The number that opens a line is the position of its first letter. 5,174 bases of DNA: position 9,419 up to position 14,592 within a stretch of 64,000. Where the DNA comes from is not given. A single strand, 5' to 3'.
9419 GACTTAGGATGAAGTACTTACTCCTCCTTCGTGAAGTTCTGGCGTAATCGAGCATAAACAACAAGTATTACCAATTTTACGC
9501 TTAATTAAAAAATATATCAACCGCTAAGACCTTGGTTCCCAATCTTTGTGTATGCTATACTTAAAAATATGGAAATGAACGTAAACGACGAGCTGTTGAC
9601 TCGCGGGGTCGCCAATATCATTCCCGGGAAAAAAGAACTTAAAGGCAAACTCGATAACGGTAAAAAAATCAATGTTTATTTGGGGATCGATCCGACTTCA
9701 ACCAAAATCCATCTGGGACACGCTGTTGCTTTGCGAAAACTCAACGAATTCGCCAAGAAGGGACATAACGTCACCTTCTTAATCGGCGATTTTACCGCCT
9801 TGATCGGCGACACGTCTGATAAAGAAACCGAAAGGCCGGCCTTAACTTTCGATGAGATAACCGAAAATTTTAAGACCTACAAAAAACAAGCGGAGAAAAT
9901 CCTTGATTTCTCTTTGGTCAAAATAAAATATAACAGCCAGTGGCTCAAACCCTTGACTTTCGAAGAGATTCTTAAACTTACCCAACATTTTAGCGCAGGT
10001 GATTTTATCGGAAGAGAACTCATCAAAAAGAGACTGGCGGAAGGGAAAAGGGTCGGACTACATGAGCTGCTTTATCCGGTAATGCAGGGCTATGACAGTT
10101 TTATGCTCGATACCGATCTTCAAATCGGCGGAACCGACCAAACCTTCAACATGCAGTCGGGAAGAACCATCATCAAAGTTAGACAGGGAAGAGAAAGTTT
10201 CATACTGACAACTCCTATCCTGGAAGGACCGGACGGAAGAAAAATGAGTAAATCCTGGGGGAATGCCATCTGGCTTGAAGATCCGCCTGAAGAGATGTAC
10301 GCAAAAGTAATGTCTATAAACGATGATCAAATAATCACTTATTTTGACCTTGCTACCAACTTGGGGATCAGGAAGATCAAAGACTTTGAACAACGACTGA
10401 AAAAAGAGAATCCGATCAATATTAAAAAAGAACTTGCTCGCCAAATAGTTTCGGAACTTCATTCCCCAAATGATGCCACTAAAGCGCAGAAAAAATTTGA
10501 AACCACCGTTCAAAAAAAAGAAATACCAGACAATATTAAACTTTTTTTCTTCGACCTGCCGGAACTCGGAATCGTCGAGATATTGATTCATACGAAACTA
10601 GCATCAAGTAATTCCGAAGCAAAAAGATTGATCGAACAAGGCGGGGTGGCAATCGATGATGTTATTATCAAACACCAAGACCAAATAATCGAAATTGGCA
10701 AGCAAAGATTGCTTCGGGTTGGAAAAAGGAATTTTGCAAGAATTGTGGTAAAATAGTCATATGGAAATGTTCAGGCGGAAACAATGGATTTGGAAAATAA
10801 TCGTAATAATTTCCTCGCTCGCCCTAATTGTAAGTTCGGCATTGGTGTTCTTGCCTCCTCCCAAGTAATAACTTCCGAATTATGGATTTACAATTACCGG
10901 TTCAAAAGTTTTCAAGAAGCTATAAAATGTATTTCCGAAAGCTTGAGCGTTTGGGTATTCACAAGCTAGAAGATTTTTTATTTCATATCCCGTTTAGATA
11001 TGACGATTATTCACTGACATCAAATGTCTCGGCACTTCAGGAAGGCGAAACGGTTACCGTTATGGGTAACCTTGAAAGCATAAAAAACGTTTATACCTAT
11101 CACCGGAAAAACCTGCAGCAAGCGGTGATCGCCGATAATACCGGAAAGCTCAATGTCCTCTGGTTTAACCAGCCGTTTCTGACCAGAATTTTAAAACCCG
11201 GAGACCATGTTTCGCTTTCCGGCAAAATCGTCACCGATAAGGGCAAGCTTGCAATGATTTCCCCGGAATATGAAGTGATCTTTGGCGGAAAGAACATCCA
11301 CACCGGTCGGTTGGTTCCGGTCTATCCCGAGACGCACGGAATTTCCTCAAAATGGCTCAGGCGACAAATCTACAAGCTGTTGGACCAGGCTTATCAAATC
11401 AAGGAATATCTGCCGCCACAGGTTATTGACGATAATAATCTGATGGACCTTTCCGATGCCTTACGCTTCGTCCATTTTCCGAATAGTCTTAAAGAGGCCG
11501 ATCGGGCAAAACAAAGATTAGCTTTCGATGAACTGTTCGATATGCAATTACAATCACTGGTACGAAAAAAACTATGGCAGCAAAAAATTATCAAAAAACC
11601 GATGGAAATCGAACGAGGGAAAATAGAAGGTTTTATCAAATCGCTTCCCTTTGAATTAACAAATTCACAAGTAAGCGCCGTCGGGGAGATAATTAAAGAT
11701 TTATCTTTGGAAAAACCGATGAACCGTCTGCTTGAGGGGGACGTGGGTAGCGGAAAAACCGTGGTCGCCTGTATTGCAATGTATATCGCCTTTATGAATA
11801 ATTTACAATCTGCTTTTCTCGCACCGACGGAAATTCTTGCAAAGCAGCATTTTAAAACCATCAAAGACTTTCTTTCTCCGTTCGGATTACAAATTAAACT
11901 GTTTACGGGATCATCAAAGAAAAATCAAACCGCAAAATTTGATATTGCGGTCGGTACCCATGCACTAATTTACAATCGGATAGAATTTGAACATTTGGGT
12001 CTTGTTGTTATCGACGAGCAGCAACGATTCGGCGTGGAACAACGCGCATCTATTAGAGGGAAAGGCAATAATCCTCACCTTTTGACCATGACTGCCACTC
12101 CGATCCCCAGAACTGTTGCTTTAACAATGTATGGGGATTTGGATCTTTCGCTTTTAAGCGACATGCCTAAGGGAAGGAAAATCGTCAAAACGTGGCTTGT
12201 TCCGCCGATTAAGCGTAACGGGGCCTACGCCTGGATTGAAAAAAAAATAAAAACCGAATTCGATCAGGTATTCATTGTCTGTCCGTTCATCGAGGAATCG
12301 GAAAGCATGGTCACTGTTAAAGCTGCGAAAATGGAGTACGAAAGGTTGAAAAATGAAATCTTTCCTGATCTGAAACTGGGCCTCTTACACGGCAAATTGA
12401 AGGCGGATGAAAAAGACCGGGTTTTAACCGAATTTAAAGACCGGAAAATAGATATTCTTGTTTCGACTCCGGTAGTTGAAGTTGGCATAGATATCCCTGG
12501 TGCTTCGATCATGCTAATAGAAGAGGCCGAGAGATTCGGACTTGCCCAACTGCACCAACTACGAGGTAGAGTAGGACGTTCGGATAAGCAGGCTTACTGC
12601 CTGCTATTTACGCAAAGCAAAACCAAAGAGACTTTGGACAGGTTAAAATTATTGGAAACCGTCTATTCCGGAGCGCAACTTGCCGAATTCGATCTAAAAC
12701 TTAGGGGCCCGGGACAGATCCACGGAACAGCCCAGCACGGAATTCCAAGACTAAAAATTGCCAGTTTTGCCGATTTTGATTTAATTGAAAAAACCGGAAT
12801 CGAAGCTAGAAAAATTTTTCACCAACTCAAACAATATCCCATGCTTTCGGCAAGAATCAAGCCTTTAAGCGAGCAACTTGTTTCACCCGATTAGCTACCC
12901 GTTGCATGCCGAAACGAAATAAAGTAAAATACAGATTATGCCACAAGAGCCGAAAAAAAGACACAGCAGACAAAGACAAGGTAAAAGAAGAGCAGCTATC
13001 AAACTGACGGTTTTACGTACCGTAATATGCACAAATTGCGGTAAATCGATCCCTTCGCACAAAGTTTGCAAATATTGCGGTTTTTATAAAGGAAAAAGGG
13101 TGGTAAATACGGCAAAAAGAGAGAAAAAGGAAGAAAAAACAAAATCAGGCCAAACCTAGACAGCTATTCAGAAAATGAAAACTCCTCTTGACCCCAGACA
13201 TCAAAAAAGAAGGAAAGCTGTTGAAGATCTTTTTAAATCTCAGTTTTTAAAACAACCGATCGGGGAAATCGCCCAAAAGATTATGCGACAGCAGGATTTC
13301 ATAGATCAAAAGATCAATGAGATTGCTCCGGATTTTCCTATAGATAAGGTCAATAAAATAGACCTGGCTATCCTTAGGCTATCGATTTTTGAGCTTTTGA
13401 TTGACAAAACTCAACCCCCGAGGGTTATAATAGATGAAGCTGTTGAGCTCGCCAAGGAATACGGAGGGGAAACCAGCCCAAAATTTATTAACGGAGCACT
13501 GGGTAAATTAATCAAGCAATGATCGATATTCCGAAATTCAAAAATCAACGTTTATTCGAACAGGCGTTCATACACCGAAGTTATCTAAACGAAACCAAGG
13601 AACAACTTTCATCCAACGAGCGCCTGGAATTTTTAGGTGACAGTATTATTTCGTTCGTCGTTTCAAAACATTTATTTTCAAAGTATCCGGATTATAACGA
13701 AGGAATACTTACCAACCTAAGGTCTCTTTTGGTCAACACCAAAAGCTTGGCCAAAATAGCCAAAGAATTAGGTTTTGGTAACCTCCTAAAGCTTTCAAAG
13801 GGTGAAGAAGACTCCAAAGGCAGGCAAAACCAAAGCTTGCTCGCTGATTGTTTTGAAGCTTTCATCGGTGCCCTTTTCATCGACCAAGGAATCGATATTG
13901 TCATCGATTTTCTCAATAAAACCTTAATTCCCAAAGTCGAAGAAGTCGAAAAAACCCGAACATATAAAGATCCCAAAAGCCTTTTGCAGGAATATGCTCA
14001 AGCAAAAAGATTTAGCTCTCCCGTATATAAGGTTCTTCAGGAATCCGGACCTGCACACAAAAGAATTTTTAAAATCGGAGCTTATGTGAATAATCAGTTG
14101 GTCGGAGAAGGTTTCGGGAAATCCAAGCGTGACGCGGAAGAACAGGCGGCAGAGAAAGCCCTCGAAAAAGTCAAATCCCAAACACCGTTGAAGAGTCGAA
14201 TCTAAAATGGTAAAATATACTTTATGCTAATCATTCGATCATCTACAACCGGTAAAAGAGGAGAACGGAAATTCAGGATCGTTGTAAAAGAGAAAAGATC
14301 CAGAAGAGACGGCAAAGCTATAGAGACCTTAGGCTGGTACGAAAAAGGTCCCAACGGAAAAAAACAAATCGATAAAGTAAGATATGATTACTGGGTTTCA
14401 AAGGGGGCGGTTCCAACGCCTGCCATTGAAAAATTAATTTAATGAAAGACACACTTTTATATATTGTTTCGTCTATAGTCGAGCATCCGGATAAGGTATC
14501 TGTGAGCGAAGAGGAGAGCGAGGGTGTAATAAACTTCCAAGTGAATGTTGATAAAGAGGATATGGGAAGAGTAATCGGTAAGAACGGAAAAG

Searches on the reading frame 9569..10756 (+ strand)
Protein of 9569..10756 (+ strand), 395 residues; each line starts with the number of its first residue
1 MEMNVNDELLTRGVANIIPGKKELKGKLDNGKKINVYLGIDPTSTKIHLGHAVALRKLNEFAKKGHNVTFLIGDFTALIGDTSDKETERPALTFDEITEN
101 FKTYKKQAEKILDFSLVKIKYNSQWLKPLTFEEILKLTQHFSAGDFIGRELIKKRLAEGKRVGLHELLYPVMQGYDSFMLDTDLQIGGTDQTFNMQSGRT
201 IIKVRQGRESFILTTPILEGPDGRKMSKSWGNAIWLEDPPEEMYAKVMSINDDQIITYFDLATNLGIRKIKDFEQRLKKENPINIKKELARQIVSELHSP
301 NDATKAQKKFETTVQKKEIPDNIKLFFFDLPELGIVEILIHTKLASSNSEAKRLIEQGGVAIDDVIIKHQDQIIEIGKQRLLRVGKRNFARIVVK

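Call 49: search_protein_families(library=ncbifam, proteins=[window:9569-10756:+], max_evalue=0.001)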
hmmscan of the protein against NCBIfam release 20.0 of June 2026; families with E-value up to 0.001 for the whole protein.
window:9569-10756:+ (395 aa): 7 families
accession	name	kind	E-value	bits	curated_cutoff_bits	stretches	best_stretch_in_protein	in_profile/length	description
TIGR00234.1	tyrS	equivalog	5.1e-101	338.7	113.8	1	2-394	3-405/406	tyrosine--tRNA ligase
NF006330.0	PRK08560.1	equivalog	1.5e-26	93.3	220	1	6-248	6-246/342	tyrosine--tRNA ligase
TIGR00233.1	trpS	equivalog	5.9e-11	42.2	176.75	1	33-295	2-262/328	tryptophan--tRNA ligase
NF008925.0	PRK12285.1-2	equivalog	6.3e-09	35.3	451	1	23-89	52-117/365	tryptophan--tRNA ligase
NF009207.0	PRK12556.1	equivalog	1e-06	27.8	479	1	169-254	137-231/332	tryptophan--tRNA ligase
NF008922.0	PRK12283.1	equivalog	8.7e-06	24.9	572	1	209-253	249-293/400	tryptophan--tRNA ligase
NF008923.0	PRK12284.1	equivalog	1.6e-05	23.9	597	1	168-253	135-230/431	tryptophan--tRNA ligase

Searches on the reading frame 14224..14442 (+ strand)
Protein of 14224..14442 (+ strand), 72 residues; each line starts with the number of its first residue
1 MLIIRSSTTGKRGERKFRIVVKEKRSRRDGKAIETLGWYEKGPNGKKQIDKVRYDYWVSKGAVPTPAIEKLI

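Call 49: search_protein_families(library=ncbifam, proteins=[window:14224-14442:+], max_evalue=0.001)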
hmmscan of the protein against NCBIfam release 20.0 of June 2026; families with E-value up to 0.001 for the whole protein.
window:14224-14442:+ (72 aa): 4 families
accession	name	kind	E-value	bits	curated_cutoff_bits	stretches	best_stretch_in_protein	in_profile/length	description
TIGR00002.1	S16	equivalog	3e-15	56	45.3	1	4-72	3-72/78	30S ribosomal protein S16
NF011093.0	PRK14520.1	equivalog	1.6e-13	50.9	165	1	4-71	5-73/156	30S ribosomal protein S16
NF011094.0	PRK14521.1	equivalog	8.4e-10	38.8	209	1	4-67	5-69/186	30S ribosomal protein S16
NF011095.0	PRK14522.1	equivalog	1.6e-09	38.2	192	1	2-68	3-69/119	30S ribosomal protein S16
